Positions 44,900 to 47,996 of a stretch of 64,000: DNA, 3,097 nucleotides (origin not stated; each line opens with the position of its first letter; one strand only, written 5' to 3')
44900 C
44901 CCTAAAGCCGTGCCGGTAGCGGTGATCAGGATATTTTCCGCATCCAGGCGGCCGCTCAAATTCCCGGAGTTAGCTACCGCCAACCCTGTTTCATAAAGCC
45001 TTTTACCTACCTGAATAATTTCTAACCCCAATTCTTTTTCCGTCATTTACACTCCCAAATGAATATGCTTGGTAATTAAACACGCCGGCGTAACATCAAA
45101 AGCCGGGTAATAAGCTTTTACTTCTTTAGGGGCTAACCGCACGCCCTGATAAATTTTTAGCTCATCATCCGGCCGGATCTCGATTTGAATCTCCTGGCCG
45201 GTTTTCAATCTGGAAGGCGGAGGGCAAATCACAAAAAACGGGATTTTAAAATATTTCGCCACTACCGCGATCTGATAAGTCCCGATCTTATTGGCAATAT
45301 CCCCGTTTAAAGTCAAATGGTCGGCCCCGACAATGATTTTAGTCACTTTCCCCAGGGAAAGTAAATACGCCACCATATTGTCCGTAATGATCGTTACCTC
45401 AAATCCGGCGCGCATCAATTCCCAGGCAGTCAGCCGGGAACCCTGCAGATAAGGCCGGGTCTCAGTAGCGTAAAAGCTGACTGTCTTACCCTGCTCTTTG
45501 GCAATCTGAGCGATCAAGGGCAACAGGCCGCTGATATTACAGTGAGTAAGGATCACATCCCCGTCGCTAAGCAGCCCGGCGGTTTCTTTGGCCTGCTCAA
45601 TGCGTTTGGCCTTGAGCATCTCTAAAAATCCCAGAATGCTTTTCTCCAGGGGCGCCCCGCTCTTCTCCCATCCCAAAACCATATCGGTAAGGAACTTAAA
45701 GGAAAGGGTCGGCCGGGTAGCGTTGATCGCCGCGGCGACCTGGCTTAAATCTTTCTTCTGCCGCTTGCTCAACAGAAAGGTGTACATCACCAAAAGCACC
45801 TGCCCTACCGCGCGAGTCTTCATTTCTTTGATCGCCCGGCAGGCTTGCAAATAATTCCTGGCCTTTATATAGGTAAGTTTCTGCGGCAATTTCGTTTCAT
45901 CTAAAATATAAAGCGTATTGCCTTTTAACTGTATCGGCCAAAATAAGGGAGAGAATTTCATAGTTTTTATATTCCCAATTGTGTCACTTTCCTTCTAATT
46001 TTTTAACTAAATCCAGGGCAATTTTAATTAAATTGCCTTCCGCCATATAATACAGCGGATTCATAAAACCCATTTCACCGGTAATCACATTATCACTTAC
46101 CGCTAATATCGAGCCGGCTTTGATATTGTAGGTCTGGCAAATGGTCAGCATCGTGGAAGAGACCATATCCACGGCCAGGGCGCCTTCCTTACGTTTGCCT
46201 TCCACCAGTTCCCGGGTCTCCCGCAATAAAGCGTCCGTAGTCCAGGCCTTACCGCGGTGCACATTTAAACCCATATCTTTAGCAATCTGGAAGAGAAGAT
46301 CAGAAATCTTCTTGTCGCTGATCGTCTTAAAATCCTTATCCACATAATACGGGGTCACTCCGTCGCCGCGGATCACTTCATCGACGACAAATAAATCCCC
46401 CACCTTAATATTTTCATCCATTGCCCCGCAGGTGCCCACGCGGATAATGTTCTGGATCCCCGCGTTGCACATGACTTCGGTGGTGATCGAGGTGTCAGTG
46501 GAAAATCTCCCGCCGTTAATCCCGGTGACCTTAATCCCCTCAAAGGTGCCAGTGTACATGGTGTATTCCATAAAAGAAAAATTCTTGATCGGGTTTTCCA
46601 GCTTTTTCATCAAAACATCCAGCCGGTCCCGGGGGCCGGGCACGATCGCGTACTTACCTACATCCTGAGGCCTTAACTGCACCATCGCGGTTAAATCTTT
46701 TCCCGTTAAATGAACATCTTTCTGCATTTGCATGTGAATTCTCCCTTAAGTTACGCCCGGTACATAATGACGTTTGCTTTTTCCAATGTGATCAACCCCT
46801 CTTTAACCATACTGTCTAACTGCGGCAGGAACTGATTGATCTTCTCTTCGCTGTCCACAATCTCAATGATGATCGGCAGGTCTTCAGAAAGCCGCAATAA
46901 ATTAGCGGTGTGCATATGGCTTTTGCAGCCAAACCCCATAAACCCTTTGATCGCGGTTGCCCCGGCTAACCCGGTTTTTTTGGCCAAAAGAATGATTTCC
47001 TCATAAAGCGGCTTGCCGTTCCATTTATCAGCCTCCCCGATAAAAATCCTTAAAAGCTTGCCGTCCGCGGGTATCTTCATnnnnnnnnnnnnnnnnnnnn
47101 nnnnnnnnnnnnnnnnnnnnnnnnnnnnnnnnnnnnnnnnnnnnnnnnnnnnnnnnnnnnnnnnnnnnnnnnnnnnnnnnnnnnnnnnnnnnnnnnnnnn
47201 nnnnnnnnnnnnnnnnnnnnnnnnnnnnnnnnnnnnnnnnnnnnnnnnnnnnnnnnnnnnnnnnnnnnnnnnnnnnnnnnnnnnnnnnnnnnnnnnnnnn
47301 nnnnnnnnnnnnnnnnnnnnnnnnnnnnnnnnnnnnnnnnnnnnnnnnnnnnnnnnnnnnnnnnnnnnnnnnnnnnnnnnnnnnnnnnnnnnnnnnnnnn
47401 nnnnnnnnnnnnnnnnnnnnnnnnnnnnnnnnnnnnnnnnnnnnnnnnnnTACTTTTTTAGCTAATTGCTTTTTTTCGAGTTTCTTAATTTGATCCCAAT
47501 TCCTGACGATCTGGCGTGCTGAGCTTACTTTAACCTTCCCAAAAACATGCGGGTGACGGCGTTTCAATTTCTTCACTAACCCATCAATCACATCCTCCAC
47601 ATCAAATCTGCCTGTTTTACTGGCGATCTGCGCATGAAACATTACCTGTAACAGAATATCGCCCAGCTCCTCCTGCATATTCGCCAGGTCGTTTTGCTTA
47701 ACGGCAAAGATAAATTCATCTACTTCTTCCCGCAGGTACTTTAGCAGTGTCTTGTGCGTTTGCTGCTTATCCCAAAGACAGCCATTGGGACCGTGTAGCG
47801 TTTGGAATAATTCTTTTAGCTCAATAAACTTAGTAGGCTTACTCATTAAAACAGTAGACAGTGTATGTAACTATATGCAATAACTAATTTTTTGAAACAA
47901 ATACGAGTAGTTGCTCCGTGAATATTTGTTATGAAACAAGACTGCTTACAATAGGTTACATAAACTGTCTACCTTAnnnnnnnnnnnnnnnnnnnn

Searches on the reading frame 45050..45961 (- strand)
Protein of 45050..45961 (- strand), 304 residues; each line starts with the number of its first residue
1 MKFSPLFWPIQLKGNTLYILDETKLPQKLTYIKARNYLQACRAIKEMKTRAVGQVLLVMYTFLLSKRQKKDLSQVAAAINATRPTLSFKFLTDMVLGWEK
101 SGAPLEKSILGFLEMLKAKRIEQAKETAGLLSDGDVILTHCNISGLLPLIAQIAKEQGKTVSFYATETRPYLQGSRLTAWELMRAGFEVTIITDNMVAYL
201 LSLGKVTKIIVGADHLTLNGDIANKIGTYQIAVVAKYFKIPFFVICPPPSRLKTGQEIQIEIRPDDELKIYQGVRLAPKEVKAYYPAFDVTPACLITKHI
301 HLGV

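Call 79: search_protein_families(library=pfam, proteins=[window:45050-45961:-], max_evalue=0.00001)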
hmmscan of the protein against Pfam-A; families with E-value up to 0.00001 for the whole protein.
window:45050-45961:- (304 aa): 1 family
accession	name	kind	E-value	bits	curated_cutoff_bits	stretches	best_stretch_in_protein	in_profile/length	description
PF01008.23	IF-2B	-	2.4e-55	188.2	22.4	1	70-300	33-272/280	Initiation factor 2 subunit family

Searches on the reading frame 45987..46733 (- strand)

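Call 79: search_protein_families(library=pfam, proteins=[window:45987-46733:-], max_evalue=0.00001)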
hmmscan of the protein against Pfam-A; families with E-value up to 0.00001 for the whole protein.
window:45987-46733:- (249 aa): 1 family
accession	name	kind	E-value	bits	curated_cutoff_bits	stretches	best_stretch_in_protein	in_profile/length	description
PF01048.26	PNP_UDP_1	-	1.2e-32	113.7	25.1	1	27-215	1-199/233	Phosphorylase superfamily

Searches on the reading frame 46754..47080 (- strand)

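Call 79: search_protein_families(library=pfam, proteins=[window:46754-47080:-], max_evalue=0.00001)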
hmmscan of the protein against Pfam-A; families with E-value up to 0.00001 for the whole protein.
window:46754-47080:- (109 aa): 1 family
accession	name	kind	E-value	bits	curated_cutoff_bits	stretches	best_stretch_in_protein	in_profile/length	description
PF02641.20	DUF190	-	3.7e-40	136.5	23.4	1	8-104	1-97/97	Uncharacterized ACR, COG1993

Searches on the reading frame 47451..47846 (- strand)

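Call 79: search_protein_families(library=pfam, proteins=[window:47451-47846:-], max_evalue=0.00001)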
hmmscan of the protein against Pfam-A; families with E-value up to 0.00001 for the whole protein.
window:47451-47846:- (132 aa): 2 families
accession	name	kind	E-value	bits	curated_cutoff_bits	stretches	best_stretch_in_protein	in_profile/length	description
PF03819.22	MazG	-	3.6e-30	104.5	22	1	29-102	1-74/74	MazG nucleotide pyrophosphohydrolase domain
PF01503.22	PRA-PH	-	7.9e-07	29.8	21.3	1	19-88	15-80/86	Phosphoribosyl-ATP pyrophosphohydrolase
